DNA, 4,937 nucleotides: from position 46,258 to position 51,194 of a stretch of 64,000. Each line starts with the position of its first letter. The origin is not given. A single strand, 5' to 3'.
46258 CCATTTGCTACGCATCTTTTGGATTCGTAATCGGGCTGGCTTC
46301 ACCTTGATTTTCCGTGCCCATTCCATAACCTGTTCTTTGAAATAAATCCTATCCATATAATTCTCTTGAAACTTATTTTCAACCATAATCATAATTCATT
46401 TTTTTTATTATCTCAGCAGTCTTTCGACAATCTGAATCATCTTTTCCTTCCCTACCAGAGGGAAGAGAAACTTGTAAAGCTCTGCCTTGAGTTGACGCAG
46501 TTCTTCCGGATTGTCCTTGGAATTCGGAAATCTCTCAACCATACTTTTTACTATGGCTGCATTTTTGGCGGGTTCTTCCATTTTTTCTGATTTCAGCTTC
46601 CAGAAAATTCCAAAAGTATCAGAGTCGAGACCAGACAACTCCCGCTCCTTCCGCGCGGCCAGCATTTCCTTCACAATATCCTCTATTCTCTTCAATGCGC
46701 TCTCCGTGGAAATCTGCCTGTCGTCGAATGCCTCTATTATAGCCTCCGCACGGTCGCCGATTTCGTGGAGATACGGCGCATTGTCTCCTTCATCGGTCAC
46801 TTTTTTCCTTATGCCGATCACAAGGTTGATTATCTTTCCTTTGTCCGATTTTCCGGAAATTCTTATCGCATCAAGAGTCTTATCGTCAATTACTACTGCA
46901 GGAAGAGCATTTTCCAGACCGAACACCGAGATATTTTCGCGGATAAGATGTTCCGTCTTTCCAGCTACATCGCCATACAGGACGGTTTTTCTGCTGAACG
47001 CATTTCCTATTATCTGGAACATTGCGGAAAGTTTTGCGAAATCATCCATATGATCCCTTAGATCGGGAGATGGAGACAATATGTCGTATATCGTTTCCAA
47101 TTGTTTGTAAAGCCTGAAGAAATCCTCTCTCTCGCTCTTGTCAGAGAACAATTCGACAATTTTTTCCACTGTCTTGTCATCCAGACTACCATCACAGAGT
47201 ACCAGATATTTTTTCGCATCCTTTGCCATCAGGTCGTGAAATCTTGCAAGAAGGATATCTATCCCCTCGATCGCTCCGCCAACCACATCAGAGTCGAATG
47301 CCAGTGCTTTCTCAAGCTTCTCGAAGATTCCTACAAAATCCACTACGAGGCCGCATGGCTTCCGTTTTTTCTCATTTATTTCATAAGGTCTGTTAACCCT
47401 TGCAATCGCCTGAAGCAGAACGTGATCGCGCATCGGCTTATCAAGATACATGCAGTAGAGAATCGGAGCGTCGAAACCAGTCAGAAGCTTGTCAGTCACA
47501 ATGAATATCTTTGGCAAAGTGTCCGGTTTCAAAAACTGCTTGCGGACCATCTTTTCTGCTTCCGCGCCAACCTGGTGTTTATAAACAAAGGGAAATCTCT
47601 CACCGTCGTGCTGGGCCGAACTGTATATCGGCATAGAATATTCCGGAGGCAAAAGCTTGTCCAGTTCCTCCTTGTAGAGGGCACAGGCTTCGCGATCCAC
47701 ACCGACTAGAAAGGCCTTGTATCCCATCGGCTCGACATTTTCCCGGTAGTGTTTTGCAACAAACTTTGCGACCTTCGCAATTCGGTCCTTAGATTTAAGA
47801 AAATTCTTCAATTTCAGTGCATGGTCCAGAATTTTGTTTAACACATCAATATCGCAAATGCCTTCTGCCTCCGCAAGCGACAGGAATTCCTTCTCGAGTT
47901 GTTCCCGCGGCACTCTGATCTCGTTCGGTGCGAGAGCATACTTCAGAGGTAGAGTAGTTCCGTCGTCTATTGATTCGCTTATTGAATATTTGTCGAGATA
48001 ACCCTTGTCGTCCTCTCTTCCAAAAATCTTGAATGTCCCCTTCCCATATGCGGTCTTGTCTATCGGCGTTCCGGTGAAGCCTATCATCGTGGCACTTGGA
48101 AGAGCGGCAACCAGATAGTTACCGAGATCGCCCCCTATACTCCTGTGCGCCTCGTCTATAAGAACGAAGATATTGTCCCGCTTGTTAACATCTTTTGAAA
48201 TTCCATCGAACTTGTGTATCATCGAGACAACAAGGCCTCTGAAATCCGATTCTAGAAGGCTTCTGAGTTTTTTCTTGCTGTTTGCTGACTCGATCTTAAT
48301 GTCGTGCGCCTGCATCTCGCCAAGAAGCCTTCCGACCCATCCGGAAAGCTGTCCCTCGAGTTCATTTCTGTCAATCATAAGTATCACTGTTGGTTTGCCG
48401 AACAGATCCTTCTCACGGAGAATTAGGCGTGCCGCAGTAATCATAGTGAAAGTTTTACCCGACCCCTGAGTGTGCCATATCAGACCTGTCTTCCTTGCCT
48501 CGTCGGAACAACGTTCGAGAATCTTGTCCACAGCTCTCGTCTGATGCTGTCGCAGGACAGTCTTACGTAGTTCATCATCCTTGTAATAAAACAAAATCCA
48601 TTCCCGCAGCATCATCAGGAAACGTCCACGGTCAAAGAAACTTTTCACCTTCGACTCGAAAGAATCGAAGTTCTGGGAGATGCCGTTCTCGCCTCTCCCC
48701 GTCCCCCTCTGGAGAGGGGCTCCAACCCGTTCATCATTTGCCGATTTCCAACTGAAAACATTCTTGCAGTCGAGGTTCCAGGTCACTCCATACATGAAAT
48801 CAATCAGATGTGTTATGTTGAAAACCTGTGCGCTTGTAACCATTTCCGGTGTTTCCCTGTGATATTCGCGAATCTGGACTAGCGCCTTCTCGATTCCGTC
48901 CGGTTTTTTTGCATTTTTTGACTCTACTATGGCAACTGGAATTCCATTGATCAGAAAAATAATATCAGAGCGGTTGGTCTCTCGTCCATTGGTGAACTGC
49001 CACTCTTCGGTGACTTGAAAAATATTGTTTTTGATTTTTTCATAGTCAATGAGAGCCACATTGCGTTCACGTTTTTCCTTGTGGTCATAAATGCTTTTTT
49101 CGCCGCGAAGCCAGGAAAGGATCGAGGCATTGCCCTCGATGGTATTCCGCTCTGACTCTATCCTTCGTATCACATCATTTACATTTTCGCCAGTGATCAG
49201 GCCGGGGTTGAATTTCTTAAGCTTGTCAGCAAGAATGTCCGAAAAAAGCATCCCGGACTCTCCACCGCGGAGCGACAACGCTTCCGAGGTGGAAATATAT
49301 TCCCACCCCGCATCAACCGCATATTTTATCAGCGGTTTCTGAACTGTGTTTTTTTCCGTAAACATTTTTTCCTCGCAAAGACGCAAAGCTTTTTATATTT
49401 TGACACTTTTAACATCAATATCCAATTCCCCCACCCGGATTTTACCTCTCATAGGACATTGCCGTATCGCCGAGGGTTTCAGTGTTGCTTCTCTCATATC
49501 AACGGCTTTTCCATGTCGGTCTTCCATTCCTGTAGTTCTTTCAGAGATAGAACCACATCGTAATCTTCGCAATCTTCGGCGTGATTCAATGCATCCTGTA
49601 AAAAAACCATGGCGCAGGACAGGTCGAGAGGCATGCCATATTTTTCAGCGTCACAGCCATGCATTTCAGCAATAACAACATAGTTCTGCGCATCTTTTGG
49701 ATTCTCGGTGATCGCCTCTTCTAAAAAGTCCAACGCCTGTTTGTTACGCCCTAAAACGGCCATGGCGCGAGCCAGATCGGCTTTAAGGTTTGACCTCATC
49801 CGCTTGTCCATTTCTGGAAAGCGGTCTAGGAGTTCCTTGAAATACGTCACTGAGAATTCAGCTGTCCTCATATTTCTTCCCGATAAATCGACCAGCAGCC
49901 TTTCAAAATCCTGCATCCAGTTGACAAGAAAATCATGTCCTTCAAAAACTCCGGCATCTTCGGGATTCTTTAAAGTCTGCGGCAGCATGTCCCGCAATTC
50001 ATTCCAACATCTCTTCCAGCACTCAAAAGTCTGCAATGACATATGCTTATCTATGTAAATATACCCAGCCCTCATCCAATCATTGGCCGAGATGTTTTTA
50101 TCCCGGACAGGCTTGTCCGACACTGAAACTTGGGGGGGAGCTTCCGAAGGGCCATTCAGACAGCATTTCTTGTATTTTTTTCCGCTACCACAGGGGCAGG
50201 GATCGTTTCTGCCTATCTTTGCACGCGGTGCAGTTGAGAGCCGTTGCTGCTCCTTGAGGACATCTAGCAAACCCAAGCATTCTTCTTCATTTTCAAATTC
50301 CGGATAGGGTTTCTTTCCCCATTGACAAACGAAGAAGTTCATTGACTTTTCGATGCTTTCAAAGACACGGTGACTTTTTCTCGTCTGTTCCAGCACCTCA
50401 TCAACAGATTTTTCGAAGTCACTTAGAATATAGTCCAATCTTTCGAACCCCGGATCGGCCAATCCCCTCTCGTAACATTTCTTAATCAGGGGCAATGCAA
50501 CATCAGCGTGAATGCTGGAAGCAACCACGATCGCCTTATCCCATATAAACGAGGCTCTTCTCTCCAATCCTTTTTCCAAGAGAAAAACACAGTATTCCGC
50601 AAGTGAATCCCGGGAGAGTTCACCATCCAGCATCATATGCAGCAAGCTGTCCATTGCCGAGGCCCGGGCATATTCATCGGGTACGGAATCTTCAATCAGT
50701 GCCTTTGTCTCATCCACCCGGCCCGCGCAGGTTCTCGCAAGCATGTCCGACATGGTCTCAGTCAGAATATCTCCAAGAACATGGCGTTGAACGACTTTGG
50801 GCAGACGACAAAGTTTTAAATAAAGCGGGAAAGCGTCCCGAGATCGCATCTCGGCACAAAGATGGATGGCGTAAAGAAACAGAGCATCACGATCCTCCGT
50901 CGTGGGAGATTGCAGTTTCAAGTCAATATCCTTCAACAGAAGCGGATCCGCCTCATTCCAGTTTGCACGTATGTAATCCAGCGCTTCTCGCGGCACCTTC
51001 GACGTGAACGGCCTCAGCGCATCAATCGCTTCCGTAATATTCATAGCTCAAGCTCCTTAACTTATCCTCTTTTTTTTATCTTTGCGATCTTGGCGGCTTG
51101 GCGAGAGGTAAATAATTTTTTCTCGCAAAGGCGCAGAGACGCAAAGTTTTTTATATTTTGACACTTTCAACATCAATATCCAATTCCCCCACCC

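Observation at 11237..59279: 15-bp perfect palindrome CTGCGAA-W-TTCGCAG scattered through unrelated coding regions in all reading frames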

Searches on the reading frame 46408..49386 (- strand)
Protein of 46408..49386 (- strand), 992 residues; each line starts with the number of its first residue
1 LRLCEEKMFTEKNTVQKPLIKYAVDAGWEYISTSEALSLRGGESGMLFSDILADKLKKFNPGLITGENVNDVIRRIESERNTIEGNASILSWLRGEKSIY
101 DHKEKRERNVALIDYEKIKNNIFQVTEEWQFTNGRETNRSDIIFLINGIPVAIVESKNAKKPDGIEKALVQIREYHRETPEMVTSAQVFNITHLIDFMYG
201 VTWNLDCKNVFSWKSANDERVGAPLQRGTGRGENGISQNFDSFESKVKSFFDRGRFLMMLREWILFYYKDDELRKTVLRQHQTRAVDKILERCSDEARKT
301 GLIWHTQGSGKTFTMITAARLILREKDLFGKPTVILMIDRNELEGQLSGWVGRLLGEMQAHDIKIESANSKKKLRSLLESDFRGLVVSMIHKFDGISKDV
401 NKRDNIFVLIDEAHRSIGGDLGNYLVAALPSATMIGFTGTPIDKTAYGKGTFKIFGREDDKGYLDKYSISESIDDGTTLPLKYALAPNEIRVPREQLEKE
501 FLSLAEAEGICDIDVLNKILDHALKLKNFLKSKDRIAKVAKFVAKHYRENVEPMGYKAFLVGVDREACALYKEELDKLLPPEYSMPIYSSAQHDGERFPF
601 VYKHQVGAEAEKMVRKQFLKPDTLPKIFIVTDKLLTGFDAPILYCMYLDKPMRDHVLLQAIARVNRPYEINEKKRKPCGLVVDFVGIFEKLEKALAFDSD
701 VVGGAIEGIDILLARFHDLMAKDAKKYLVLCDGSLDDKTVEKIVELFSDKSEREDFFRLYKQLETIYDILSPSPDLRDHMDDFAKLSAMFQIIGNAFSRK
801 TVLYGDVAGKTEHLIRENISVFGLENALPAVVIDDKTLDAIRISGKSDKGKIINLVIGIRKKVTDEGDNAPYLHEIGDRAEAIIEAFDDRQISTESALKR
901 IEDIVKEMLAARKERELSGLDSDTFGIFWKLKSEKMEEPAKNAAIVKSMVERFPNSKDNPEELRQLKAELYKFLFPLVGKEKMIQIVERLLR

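Call 7: search_protein_families(library=pfam, proteins=[window:46408-49386:-])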
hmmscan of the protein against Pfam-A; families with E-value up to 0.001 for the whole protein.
window:46408-49386:- (992 aa): 4 families
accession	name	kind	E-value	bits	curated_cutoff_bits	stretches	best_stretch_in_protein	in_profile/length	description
PF18766.7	SWI2_SNF2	-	1.9e-57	194.9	26.7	1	281-506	1-213/221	SWI2/SNF2 ATPase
PF04313.20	HSDR_N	-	3.2e-30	105.9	25.1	1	8-197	1-187/198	Type I restriction enzyme R protein N terminus (HSDR_N)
PF04851.21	ResIII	-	4.7e-22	79.1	22.5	1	277-442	3-163/164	Type III restriction enzyme, res subunit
PF22679.2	T1R_D3-like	-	5.9e-17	63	27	1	611-684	86-156/158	Type I restriction enzyme subunit R domain 3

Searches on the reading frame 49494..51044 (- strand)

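Call 43: search_protein_families(library=pfam, proteins=[window:49494-51044:-], max_evalue=0.00001)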
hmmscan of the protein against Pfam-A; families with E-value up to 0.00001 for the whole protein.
window:49494-51044:- (516 aa): 2 families
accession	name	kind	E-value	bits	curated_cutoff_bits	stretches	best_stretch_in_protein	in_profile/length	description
PF06685.17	DUF1186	-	3.2e-33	115.7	22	1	1-240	1-245/247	Protein of unknown function (DUF1186)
PF02810.21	SEC-C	-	3.3e-10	40.1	20.4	1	279-296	1-18/19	SEC-C motif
